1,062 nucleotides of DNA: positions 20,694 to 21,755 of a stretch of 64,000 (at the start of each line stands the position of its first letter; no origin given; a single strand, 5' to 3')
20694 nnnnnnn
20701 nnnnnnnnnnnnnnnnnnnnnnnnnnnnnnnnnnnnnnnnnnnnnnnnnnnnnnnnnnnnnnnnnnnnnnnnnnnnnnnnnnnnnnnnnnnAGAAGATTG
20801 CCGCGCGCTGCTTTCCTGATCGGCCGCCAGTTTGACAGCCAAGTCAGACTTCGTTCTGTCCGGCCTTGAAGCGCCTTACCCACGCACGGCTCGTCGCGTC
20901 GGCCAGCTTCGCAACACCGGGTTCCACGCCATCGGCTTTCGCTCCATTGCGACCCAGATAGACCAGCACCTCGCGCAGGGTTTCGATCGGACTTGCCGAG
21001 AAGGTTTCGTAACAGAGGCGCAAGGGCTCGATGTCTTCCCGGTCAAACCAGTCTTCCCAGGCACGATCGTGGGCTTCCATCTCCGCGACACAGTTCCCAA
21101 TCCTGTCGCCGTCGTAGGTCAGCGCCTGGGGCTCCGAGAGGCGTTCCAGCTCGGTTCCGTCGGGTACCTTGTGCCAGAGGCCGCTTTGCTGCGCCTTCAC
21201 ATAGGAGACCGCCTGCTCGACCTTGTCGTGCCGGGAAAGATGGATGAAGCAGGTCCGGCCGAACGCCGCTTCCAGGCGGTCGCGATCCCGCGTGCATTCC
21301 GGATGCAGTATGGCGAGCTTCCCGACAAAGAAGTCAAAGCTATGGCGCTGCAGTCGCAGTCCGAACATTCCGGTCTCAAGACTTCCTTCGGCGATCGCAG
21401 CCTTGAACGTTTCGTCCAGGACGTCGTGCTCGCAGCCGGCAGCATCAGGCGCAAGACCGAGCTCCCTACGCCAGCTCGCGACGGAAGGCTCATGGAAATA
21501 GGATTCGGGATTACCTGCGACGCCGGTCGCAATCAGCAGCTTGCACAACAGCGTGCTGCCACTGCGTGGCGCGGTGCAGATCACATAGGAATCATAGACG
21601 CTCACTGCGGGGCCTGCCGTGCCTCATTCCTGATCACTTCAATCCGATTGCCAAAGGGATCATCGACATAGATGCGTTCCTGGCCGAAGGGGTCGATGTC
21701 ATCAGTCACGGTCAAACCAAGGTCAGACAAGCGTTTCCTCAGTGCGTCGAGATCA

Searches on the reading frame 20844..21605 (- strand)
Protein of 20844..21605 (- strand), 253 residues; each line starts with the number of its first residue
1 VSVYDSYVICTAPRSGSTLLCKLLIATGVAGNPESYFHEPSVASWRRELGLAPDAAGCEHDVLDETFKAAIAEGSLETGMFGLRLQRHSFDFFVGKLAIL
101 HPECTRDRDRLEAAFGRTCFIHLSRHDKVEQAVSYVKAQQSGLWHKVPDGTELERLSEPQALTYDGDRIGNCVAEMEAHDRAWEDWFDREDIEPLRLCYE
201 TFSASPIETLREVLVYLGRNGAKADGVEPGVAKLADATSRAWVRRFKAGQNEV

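Call 15: search_protein_families(library=pfam, proteins=[window:20844-21605:-], max_evalue=0.001)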
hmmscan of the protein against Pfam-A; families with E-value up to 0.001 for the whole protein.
window:20844-21605:- (253 aa): 2 families
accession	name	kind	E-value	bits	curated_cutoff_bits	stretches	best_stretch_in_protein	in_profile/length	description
PF09037.16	Sulphotransf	-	2.1e-83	280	22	1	6-248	1-243/244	Stf0 sulphotransferase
PF13469.12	Sulfotransfer_3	-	1.2e-07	32.7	27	1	9-218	4-211/216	Sulfotransferase family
